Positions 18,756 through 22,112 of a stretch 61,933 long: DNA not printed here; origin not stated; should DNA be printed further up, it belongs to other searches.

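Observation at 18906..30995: Five-gene outer-membrane block: TonB-dependent-type barrel, two paralogous T9SS-sorted giant proteins, a private PorV-like barrel and a GWxTD-like protein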

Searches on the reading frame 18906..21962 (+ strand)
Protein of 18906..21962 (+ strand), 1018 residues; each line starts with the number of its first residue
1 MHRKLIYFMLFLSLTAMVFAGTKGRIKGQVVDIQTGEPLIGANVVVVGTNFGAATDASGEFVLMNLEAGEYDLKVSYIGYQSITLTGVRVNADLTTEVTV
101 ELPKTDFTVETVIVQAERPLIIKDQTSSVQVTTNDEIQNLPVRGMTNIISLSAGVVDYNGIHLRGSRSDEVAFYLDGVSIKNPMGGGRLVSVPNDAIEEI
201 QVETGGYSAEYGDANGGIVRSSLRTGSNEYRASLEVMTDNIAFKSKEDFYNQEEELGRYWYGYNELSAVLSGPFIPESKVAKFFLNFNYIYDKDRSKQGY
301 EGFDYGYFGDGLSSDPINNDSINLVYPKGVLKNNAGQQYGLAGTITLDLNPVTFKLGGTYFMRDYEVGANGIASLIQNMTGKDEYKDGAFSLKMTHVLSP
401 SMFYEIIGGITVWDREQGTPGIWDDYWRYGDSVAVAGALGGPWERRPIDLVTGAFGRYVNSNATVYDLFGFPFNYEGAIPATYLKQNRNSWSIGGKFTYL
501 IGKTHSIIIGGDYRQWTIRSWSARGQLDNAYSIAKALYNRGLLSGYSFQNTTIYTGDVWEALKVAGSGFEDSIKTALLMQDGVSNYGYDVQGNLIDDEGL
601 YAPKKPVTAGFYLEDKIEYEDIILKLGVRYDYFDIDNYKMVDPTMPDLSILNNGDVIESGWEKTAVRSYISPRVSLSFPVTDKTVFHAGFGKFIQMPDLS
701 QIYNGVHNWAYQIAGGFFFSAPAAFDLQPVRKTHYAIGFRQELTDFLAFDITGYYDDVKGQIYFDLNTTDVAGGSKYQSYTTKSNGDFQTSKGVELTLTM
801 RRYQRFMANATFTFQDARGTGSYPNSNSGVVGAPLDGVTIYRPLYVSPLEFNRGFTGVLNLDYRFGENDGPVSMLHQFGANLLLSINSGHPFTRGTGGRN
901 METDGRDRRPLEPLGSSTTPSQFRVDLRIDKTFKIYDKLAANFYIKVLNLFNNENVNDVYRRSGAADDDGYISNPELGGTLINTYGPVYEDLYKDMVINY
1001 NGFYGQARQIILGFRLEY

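Call 4: search_protein_families(library=pfam, proteins=[window:18906-21962:+], max_evalue=0.1)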
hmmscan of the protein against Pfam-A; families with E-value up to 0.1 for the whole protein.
window:18906-21962:+ (1018 aa): 7 families
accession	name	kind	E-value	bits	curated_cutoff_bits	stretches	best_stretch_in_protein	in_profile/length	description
PF13715.12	CarbopepD_reg_2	-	4.3e-21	75.2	32.2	1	26-114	1-88/88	CarboxypepD_reg-like domain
PF13620.12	CarboxypepD_reg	-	9.8e-19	67.9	32.3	1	26-102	2-81/82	Carboxypeptidase regulatory-like domain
PF25183.1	OMP_b-brl_4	-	3.8e-13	49.2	30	1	358-719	173-487/838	Outer membrane beta barrel domain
PF07715.20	Plug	-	6.1e-11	43.2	23.9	1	123-217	3-106/107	TonB-dependent Receptor Plug Domain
PF08308.17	PEGA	-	0.0014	18.9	20.8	1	41-105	12-70/71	PEGA domain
PF09430.16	EMC7_beta-sandw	-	0.013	16.1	26.6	1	49-91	18-60/122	ER membrane protein complex subunit 7, beta-sandwich domain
PF17802.7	SpaA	-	0.042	14.5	23.1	1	25-74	2-57/91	Prealbumin-like fold domain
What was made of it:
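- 18906..21962 (+): Oar-type TonB-dependent transporter, 1018 aa. It has a signal peptide, a CarboxypepD_reg N-terminal extension (aa 26-114), a TonB-box-like segment (ETVIVQA, about aa 110-117), a plug (aa 123-217) and a large barrel. Pfam scores of 75.2, 43.2 and 49.2 bits are all above their cutoffs (call 4).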

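Call 5: search_protein_families(library=ncbifam, proteins=[window:18906-21962:+], max_evalue=0.1)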
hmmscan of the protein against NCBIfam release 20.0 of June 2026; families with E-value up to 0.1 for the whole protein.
window:18906-21962:+ (1018 aa): 8 families
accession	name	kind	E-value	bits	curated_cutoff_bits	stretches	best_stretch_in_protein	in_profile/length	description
TIGR04056.1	OMP_RagA_SusC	subfamily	4.1e-17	61.8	368.25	1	26-150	3-119/981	SusC/RagA family TonB-linked outer membrane protein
NF052345.1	S_layer_anammox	exception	2.5e-11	41.8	1400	1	21-155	1310-1440/1596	Kustd1514 family S-layer glycoprotein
NF010010.0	PRK13483.1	equivalog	3e-08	32.1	927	1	668-823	402-555/660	ligand-gated channel protein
NF041535.1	TonB_rec_PqqU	equivalog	3.4e-06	25.6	1200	1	171-229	77-135/676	TonB-dependent receptor PqqU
NF007465.0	PRK10044.1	equivalog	0.007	14.6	803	1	603-640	438-475/726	ferrichrome porin FhuA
NF010048.1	PRK13524.1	subfamily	0.0081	14.6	493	0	192-238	143-190/744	FepA family TonB-dependent siderophore receptor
NF010051.0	PRK13528.1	subfamily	0.038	12.2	583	0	192-240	139-188/727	FepA family TonB-dependent siderophore receptor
NF007472.0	PRK10054.1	equivalog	0.056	12.5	582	1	14-114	273-372/395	efflux MFS transporter YdeE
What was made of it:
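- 18906..21962 (+): The SusC model TIGR04056 scores only 61.8 bits against a cutoff of 368 (call 5).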

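Call 25: search_solved_structures(query=window:18906-21962:+, max_evalue=0.01)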
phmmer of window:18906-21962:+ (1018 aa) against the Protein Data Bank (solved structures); distinct sequences matched with E-value up to 0.01: 6.
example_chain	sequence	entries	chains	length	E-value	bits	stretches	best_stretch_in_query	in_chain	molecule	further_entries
9hfj_A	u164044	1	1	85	4e-06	28.4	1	23-100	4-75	SusC homolog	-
6ytc_A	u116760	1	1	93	2.6e-05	25.7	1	26-95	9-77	TonB-dependent receptor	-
5aq0_A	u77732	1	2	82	8.4e-05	24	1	26-102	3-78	CARBOXYPEPTIDASE D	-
4u3s_B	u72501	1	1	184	0.00034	22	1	23-95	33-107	Cellulosomal scaffoldin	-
4wi0_B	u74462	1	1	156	0.00039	21.8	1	24-95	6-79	Cellulosomal scaffoldin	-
9j6z_A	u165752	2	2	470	0.00085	20.7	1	21-106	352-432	Carboxypeptidase D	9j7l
